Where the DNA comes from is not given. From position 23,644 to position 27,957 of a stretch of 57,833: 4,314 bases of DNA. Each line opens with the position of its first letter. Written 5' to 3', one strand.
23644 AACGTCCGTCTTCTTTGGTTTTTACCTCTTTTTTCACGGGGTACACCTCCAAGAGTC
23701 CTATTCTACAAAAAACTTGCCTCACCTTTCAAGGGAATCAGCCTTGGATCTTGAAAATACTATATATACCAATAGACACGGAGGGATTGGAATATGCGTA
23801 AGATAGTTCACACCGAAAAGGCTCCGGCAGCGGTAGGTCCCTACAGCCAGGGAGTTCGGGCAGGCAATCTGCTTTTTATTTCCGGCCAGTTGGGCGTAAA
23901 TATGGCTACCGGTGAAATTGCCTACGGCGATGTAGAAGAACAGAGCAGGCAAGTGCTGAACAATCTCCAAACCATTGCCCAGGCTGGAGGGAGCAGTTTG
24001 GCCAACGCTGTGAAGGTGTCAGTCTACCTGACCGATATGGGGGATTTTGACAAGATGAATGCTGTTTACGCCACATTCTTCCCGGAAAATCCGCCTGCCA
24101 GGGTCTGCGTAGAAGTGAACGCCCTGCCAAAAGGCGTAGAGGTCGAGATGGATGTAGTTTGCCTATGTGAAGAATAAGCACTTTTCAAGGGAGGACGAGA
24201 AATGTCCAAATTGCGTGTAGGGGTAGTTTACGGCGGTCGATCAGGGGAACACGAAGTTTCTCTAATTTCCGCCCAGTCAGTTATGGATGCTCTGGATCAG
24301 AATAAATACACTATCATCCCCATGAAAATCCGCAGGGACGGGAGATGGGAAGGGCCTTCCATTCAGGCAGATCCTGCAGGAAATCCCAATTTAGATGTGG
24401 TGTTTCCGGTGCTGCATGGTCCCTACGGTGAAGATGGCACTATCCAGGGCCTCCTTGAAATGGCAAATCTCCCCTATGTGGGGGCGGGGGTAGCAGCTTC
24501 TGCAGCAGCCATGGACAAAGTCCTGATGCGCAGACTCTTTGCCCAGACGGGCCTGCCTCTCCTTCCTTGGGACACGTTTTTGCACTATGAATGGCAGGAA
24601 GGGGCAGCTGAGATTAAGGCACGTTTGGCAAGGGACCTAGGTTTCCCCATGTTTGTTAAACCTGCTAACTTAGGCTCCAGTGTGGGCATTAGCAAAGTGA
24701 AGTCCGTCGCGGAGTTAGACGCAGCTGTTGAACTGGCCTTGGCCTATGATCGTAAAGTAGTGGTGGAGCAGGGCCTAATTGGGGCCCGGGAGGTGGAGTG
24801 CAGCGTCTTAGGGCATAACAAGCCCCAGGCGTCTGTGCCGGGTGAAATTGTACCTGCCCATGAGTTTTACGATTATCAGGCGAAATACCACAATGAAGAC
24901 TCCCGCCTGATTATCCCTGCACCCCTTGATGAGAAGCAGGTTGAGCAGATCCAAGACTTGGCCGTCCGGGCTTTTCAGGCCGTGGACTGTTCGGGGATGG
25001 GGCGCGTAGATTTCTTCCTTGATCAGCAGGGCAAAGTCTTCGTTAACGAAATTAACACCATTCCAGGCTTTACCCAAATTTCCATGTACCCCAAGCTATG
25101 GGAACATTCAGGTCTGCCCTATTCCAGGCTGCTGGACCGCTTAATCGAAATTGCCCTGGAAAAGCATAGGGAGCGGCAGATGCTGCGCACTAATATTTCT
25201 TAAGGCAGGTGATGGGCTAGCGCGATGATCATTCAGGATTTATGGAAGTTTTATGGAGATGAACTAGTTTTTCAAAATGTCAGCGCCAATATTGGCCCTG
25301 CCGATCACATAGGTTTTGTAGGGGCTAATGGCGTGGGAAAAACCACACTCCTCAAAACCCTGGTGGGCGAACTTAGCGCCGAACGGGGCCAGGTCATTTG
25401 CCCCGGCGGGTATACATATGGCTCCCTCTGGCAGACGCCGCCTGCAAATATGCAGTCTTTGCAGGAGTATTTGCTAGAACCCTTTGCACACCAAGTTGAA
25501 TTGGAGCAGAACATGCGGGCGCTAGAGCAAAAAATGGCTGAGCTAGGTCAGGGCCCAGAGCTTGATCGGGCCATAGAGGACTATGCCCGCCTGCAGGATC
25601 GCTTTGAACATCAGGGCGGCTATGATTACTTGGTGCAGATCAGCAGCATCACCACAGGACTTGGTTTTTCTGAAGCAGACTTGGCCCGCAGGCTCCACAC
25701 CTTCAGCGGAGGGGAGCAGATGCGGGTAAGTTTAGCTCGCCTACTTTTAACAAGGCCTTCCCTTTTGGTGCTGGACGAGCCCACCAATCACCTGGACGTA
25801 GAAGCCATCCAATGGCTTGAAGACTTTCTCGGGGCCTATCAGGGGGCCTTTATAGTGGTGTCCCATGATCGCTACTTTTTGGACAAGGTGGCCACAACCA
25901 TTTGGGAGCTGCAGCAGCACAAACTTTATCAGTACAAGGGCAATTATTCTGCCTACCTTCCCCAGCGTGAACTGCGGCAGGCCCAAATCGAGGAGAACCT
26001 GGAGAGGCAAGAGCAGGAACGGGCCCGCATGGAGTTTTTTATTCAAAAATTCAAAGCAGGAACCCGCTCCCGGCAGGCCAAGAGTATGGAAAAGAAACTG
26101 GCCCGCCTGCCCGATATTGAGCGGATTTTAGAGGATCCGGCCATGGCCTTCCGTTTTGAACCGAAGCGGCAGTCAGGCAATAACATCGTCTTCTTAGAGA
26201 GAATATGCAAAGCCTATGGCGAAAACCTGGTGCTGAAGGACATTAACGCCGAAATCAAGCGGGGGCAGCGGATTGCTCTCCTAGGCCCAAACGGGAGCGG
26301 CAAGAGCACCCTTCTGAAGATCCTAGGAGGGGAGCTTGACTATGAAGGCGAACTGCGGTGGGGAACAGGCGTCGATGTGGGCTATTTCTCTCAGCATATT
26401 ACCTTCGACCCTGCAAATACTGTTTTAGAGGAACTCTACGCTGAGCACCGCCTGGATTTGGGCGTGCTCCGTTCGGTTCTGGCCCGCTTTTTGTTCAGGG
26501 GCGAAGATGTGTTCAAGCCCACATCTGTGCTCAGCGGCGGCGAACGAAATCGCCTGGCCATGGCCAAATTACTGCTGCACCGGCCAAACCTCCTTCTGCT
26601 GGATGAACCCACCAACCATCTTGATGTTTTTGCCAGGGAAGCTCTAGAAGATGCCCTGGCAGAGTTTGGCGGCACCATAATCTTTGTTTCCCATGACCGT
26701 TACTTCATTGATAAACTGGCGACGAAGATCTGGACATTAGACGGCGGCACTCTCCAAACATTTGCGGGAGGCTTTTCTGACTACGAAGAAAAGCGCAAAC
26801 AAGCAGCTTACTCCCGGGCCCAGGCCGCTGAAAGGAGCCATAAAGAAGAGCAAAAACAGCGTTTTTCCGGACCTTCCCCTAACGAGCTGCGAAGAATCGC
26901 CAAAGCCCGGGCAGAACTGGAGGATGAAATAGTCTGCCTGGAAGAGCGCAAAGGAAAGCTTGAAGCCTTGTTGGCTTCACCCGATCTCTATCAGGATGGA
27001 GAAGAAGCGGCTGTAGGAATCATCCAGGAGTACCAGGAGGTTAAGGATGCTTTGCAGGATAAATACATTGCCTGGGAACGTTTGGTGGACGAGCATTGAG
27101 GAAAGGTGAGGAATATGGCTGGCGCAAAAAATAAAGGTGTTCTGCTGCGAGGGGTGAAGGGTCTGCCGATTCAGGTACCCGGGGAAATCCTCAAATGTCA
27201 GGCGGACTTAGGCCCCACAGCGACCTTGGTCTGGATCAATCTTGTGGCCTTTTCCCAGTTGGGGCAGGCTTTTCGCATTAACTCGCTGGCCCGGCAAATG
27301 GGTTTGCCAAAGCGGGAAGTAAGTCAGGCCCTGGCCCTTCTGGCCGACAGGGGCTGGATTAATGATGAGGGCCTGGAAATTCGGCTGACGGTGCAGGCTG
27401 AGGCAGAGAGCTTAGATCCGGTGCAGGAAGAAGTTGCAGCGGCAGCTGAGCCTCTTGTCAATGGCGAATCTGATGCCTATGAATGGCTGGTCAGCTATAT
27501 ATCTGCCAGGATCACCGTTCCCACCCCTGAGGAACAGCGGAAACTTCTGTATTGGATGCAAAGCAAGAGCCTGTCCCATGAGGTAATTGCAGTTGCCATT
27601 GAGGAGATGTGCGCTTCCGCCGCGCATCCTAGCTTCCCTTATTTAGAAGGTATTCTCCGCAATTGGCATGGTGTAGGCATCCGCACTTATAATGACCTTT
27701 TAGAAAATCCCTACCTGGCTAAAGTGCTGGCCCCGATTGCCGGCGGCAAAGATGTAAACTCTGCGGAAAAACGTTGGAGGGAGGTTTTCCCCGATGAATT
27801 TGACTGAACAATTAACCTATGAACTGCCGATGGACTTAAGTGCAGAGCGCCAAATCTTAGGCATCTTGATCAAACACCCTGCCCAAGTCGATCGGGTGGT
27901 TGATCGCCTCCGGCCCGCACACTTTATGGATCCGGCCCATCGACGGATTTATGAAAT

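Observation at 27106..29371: Coupled DnaD-like / DnaB-helicase / 66-aa module: candidate non-canonical helicase-loading system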

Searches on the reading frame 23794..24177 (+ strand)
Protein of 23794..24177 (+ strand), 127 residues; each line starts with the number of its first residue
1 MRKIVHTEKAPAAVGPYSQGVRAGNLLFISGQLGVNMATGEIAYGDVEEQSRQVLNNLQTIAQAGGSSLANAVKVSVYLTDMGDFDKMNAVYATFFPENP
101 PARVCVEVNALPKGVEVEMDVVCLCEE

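Call 6: search_protein_families(library=pfam, proteins=[window:23794-24177:+], max_evalue=0.001)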
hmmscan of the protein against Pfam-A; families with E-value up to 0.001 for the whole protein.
window:23794-24177:+ (127 aa): 1 family
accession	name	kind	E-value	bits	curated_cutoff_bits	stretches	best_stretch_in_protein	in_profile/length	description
PF01042.26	Ribonuc_L-PSP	-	4e-38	130.6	27.3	1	7-123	1-119/121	Endoribonuclease L-PSP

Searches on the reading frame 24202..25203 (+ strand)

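Call 6: search_protein_families(library=pfam, proteins=[window:24202-25203:+], max_evalue=0.001)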
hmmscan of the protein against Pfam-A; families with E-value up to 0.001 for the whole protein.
window:24202-25203:+ (333 aa): 4 families
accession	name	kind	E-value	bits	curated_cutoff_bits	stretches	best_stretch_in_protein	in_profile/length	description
PF07478.18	Dala_Dala_lig_C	-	1.8e-78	263.2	24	1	112-316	1-204/204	D-ala D-ala ligase C-terminus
PF01820.27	Dala_Dala_lig_N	-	5.6e-33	114.5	34.6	2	5-50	1-46/121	D-ala D-ala ligase N-terminus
PF02786.22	CPSase_L_D2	-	2.2e-12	47.4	19.8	1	137-286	28-178/211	Carbamoyl-phosphate synthase L chain, ATP binding domain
PF02222.28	ATP-grasp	-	5.2e-11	42.9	27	1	141-285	24-160/179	ATP-grasp domain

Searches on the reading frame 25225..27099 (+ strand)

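Call 3: search_protein_families(library=pfam, proteins=[window:25225-27099:+], max_evalue=0.01)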
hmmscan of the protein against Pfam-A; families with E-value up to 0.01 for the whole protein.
window:25225-27099:+ (624 aa): 31 families (the best 25 are shown)
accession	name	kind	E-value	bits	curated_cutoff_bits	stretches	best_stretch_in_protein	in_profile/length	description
PF00005.33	ABC_tran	-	1.5e-50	171.8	25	2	337-464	1-137/137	ABC transporter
PF12848.13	ABC_tran_Xtn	-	2.6e-24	85.5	25.9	1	227-309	1-83/85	ABC transporter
PF13304.12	AAA_21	-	2.9e-18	67.4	27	2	422-496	224-304/304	AAA domain, putative AbiEii toxin, Type IV TA system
PF02463.25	SMC_N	-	4.5e-09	36.5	40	0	159-225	136-208/220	RecF/RecN/SMC N terminal domain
PF13401.12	AAA_22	-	9.7e-09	36.1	27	0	31-77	10-59/130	AAA domain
PF13191.12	AAA_16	-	2.2e-08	35.2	32.6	1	346-461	23-140/167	AAA ATPase domain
PF16326.10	ABC_tran_CTD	-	2.2e-08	34.6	32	1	563-620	11-67/69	ABC transporter C-terminal domain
PF13555.12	AAA_29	-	1.3e-07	31.7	27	1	343-364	18-39/61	P-loop containing region of AAA domain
PF03193.22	RsgA_GTPase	-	5.1e-07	30.1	30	0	28-57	108-137/174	RsgA GTPase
PF03308.22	MeaB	-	7.3e-07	28.9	23.1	0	16-55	23-61/273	Methylmalonyl Co-A mutase-associated GTPase MeaB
PF13238.12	AAA_18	-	1.8e-05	25.6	29.4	0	350-382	1-25/128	AAA domain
PF05729.18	NACHT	-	1.9e-05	25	26.7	0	31-54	5-28/167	NACHT domain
PF13521.12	AAA_28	-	2.4e-05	25.1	27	0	349-369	1-21/164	AAA domain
PF02367.23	TsaE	-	5.2e-05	23.6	26.6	0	19-60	14-54/128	Threonylcarbamoyl adenosine biosynthesis protein TsaE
PF01926.29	MMR_HSR1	-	0.00011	22.7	21.9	0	28-52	1-24/113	50S ribosome-binding GTPase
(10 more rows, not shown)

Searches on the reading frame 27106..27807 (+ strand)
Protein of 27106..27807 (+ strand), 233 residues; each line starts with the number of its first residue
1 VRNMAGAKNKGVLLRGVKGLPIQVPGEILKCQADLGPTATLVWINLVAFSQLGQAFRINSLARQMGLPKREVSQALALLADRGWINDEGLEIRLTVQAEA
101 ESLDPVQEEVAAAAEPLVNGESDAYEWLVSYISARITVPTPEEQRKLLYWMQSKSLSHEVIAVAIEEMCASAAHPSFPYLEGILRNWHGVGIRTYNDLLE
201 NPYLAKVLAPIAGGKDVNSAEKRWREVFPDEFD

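Call 3: search_protein_families(library=pfam, proteins=[window:27106-27807:+], max_evalue=0.01)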
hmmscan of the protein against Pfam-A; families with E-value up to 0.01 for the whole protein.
window:27106-27807:+ (233 aa): 2 families
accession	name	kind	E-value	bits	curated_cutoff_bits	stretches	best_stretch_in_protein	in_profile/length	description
PF07261.16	DnaB_2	-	2.1e-13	50.2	22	1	139-198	12-70/74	Replication initiation and membrane attachment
PF13730.12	HTH_36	-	0.00012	22.3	25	1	34-85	2-55/55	Helix-turn-helix domain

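Call 4: search_protein_families(library=ncbifam, proteins=[window:27106-27807:+], max_evalue=0.01)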
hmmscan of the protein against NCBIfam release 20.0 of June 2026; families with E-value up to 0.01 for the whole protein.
window:27106-27807:+ (233 aa): 1 family
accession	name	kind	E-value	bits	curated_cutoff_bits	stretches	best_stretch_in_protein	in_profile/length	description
TIGR01446.1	DnaD_dom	domain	3.6e-09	36.7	24.95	1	132-198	5-71/73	DnaD domain protein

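Call 51: search_dna_similar(query=window:27106-27807:+, collection=phages, mode=protein, max_rows=15, max_evalue=0.001)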
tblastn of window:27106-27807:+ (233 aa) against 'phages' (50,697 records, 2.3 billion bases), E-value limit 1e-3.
Records with a match: 10; places in all: 10; records where one place covers at least 80% of the query: 0.
Best place of each record, by identity: <60% 10.
By first word of the organism name: Streptococcus 9; Bacteriophage 1.
By host as written in the record: Streptococcus pneumoniae isolate K13-810 2; Streptococcus pneumoniae 08B06220 2; Streptococcus mitis 1; Streptococcus pneumoniae, strain 8140 1; Streptococcus pneumoniae, strain 34117 1; Streptococcus pneumoniae SA48 1; Streptococcus oralis SK143 1; - 1.
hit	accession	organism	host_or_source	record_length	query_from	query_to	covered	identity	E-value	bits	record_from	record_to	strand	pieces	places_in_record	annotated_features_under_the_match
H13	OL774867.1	Streptococcus phage MismyG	Streptococcus mitis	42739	116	201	37%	38.4%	3e-5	50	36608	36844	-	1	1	replication initiator protein A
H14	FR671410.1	Streptococcus phage 8140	Streptococcus pneumoniae, strain 8140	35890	116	201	37%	38.4%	5e-5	49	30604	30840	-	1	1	scaffold 4 | Phage primosome protein | HMMPfam hit to PF04271, DnaD, score 3.4e-23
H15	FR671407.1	Streptococcus phage 34117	Streptococcus pneumoniae, strain 34117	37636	116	201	37%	38.4%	5e-5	49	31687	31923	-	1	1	scaffold 2 | Phage primosome protein | HMMPfam hit to PF04271, DnaD, score 3.4e-23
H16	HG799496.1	Streptococcus phage K13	Streptococcus pneumoniae isolate K13-810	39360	116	201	37%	38.4%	5e-5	49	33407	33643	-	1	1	phage replication initiation protein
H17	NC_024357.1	Streptococcus phage K13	Streptococcus pneumoniae isolate K13-810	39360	116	201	37%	38.4%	5e-5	49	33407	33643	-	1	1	DnaD-like helicase loader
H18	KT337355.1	Streptococcus phage phiARI0468-1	Streptococcus pneumoniae 08B06220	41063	116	201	37%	38.4%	5e-5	49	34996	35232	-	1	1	primosome protein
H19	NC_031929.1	Streptococcus phage phiARI0468-1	Streptococcus pneumoniae 08B06220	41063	116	201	37%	38.4%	5e-5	49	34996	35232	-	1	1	DnaD-like helicase loader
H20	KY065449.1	Streptococcus phage IPP5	Streptococcus pneumoniae SA48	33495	116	201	37%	38.4%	1e-4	49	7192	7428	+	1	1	hypothetical protein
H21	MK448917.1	Streptococcus phage Javan362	Streptococcus oralis SK143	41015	116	201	37%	37.2%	6e-4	46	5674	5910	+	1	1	replication protein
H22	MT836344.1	Bacteriophage sp.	human fecal samples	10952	140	213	32%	30.3%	2e-5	50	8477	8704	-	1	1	record has no annotation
